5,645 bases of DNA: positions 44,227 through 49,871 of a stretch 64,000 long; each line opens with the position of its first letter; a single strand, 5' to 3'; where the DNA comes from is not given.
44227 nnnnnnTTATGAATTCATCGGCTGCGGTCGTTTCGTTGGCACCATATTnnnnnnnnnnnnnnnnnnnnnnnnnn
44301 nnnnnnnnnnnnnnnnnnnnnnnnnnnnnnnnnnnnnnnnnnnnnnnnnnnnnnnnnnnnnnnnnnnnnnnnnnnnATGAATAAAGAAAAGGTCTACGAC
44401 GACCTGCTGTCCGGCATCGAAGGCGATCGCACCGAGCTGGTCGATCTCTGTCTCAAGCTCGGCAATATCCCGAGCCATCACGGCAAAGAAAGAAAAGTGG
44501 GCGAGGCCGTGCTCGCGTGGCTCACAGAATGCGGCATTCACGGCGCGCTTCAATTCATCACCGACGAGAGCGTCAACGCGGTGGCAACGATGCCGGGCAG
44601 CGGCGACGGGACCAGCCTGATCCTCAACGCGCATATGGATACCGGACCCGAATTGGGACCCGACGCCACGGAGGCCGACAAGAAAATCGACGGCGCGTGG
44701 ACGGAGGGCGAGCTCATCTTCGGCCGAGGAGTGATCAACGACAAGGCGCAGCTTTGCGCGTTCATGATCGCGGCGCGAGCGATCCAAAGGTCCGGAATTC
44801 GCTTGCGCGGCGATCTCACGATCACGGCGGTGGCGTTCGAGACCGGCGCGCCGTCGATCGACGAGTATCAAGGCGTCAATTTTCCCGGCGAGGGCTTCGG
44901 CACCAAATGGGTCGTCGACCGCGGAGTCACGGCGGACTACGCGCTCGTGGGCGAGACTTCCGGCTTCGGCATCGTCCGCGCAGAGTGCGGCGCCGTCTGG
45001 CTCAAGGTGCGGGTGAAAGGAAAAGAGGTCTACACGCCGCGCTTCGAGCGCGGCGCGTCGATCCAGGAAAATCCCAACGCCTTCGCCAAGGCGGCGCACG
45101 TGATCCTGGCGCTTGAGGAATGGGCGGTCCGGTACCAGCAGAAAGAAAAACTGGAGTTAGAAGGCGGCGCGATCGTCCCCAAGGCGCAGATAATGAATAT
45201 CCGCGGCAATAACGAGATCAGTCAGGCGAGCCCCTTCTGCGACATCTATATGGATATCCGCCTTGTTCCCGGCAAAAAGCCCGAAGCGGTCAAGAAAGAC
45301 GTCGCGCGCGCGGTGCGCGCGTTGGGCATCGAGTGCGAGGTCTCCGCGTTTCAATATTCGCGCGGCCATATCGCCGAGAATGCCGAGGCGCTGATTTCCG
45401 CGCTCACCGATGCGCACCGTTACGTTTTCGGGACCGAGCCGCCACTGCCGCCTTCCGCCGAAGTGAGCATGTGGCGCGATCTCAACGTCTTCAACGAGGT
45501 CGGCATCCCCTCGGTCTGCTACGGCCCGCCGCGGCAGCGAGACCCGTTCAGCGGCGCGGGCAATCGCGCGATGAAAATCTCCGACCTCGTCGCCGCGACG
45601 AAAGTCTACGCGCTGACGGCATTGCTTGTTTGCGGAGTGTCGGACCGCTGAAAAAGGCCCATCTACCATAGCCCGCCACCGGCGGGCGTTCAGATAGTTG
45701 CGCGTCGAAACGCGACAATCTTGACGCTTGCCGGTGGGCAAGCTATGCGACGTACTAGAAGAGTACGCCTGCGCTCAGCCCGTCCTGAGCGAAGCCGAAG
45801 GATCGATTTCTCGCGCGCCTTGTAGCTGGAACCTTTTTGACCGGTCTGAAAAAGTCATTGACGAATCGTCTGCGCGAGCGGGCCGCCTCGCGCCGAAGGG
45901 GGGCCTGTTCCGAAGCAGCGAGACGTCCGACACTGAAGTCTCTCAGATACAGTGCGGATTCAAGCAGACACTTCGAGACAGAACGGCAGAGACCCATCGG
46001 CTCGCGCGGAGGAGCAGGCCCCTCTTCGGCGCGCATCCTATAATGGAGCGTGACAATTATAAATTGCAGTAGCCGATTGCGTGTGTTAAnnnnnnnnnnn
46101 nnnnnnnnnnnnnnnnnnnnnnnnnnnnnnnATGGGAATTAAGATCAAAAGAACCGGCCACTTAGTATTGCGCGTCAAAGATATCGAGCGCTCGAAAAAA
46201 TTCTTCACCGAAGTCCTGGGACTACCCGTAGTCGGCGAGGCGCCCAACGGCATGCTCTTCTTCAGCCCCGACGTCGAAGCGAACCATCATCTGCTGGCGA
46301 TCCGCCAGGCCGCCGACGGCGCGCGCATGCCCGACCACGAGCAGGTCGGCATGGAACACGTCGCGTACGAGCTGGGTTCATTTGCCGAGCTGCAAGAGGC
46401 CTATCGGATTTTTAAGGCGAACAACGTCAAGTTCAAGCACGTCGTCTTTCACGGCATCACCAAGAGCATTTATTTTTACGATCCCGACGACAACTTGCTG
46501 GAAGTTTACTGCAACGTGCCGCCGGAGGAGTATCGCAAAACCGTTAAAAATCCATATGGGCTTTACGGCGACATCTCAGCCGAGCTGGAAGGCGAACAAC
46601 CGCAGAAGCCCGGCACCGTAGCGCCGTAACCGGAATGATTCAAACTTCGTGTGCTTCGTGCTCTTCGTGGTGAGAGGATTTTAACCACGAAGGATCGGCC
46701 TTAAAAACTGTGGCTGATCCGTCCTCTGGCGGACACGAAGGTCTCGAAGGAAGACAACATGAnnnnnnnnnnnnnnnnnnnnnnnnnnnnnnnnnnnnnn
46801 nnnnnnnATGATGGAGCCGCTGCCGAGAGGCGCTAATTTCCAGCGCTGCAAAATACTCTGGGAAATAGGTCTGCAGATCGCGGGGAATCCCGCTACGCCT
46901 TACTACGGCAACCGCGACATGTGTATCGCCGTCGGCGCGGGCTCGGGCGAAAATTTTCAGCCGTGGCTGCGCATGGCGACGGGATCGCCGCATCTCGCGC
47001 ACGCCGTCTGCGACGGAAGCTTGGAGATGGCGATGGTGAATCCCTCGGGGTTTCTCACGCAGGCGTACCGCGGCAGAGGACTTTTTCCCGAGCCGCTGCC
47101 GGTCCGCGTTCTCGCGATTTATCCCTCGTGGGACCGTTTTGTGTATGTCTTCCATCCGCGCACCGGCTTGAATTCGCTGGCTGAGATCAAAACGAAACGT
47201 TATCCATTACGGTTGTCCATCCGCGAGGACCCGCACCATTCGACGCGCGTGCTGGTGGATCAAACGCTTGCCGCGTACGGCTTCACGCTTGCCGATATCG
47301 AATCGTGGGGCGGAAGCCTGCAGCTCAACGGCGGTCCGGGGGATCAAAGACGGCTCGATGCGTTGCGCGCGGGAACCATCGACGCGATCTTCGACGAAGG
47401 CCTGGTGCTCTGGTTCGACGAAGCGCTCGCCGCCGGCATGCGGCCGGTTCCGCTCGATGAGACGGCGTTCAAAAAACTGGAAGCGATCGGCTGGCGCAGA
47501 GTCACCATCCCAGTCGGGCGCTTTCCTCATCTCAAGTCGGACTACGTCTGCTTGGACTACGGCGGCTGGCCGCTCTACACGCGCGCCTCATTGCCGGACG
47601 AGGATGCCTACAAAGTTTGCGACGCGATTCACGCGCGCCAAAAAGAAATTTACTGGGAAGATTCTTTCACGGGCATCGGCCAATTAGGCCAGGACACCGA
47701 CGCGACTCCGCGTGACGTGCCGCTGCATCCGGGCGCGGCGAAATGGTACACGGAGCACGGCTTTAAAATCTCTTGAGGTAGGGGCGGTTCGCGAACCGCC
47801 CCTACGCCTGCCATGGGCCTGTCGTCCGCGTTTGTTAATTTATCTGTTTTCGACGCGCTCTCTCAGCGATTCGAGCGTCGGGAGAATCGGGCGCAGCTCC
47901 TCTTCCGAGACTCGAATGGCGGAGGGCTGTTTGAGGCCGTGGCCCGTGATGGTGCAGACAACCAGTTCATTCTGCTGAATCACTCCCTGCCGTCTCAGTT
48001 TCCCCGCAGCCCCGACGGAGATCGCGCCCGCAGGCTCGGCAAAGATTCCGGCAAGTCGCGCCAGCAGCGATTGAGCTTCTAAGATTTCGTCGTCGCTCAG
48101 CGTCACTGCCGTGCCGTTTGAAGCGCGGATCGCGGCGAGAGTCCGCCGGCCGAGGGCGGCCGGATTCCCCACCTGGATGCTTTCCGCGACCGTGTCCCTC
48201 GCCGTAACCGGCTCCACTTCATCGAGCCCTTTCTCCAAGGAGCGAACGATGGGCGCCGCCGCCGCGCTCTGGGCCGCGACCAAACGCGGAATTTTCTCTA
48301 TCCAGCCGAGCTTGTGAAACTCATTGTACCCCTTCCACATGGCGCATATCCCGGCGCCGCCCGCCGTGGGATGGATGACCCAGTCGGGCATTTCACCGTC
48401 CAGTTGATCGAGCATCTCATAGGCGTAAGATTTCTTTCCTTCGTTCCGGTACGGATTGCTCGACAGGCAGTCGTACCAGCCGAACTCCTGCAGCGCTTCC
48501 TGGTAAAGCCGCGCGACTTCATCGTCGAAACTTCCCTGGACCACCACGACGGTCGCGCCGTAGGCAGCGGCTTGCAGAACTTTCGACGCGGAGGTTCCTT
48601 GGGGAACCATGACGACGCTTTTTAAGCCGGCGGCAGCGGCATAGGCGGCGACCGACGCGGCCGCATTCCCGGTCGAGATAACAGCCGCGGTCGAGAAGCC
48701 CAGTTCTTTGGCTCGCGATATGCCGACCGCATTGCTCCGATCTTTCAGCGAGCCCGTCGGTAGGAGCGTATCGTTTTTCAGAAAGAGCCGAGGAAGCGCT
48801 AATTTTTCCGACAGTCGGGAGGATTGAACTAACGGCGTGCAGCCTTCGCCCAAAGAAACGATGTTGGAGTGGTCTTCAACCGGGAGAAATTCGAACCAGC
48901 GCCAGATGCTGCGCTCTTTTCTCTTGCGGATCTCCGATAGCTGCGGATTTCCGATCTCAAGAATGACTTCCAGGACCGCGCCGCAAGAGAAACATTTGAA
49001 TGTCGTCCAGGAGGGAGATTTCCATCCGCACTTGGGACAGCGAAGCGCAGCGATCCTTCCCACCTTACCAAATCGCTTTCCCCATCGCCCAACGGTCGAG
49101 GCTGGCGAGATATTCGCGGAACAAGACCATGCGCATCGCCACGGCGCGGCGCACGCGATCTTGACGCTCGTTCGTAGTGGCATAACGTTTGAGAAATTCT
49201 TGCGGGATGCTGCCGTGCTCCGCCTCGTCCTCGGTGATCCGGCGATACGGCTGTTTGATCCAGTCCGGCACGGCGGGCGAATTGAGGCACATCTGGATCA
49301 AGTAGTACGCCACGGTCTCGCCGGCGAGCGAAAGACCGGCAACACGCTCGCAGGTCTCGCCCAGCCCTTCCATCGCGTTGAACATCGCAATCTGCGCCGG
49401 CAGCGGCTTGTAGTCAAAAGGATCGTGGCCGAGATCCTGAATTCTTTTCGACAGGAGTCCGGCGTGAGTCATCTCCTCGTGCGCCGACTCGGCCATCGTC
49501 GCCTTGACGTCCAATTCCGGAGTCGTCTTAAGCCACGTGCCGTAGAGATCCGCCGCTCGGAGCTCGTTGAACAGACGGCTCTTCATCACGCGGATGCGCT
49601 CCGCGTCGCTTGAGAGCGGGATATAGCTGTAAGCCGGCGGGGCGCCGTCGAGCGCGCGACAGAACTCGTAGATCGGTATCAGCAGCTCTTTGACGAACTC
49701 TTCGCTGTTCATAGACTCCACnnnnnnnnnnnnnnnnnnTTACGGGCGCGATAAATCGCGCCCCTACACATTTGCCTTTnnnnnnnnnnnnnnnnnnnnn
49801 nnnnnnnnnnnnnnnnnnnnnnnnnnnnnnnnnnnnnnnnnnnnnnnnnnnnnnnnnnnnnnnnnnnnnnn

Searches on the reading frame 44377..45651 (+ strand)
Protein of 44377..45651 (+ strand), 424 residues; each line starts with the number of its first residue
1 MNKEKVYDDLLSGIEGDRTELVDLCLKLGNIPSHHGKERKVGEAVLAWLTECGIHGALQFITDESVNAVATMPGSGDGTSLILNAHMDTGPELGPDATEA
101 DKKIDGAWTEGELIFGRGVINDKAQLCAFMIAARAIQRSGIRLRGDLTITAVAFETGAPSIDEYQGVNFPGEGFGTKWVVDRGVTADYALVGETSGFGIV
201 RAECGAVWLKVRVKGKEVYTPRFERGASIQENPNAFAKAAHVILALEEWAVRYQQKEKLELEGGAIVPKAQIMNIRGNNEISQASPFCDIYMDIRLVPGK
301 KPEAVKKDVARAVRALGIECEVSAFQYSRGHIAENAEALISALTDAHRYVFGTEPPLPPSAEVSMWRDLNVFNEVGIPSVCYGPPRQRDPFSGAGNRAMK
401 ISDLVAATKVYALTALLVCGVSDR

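Call 56: search_protein_families(library=pfam, proteins=[window:44377-45651:+], max_evalue=0.0001)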
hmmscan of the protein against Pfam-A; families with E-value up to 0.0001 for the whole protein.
window:44377-45651:+ (424 aa): 2 families
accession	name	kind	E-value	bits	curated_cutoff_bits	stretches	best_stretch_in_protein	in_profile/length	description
PF01546.33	Peptidase_M20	-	1.8e-14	54.6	24.6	1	82-415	1-204/206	Peptidase family M20/M25/M40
PF07687.19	M20_dimer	-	2.3e-05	24.7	21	1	203-316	3-102/107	Peptidase dimerisation domain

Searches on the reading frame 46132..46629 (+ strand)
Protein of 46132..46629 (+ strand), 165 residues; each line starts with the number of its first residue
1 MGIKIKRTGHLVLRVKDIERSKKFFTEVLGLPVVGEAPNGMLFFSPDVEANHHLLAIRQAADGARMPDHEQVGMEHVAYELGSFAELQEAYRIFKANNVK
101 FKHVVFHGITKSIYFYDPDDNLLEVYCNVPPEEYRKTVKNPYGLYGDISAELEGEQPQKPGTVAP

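Call 56: search_protein_families(library=pfam, proteins=[window:46132-46629:+], max_evalue=0.0001)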
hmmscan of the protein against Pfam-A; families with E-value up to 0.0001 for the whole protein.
window:46132-46629:+ (165 aa): 3 families
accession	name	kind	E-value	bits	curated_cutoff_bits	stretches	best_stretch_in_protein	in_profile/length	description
PF00903.31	Glyoxalase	-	1.9e-18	67.4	20.6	1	9-125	3-121/121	Glyoxalase/Bleomycin resistance protein/Dioxygenase superfamily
PF22677.2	Ble-like_N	-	2.3e-06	27.7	24.5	1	10-31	4-25/41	Bleomycin resistance protein-like N-terminal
PF12681.13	Glyoxalase_2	-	3.4e-06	27.4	30.1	1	12-125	5-113/118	Glyoxalase-like domain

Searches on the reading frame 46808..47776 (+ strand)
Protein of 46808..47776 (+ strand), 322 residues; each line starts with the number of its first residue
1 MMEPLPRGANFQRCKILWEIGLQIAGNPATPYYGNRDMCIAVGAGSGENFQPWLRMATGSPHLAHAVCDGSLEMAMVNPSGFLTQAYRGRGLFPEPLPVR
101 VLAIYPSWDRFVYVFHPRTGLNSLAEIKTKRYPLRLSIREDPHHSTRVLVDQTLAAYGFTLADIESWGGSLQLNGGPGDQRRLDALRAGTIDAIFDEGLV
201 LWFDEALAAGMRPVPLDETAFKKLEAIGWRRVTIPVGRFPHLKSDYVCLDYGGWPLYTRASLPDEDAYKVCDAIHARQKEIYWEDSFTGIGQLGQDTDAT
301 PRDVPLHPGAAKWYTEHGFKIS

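Call 56: search_protein_families(library=pfam, proteins=[window:46808-47776:+], max_evalue=0.0001)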
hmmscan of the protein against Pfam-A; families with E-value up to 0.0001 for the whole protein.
window:46808-47776:+ (322 aa): 1 family
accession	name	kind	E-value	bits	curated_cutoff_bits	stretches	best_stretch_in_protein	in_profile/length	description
PF16868.10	NMT1_3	-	9.4e-13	48.8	27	1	58-318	39-289/289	NMT1-like family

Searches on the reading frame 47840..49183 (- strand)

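Call 56: search_protein_families(library=pfam, proteins=[window:47840-49183:-], max_evalue=0.0001)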
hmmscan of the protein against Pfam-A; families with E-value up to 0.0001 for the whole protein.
window:47840-49183:- (447 aa): 1 family
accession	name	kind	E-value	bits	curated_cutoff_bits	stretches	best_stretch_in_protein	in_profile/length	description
PF00291.31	PALP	-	5.2e-71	239.8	35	1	109-414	1-295/295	Pyridoxal-phosphate dependent enzyme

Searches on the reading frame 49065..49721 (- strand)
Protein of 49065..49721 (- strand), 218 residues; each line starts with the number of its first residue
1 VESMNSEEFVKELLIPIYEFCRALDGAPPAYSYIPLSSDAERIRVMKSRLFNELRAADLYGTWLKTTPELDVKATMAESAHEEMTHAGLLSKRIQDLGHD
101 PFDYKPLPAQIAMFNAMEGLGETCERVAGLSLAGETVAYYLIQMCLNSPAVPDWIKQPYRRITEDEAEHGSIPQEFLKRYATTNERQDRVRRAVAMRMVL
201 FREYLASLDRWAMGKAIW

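Call 32: search_protein_families(library=ncbifam, proteins=[window:49065-49721:-], max_evalue=0.001)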
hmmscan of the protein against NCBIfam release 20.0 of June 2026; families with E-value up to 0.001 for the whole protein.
window:49065-49721:- (218 aa): 3 families
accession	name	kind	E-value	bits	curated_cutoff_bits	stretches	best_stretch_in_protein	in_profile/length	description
TIGR04535.1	ferrit_encaps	subfamily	2.2e-05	24.4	125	1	39-91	12-63/114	encapsulin-associated ferritin-like protein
NF058679.1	EncB_fam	subfamily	5.9e-05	23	90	1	39-96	18-75/117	encapsulin nanocompartment ferritin-likeEncB family encapsulin nanocompartment ferritin-like cargo protein cargo protein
NF033656.1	DMQ_monoox_COQ7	equivalog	0.00037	20.2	180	1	49-107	50-108/205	2-polyprenyl-3-methyl-6-methoxy-1,4-benzoquinone monooxygenase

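Call 56: search_protein_families(library=pfam, proteins=[window:49065-49721:-], max_evalue=0.0001)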
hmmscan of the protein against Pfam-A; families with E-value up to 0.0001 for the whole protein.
window:49065-49721:- (218 aa): 0 families
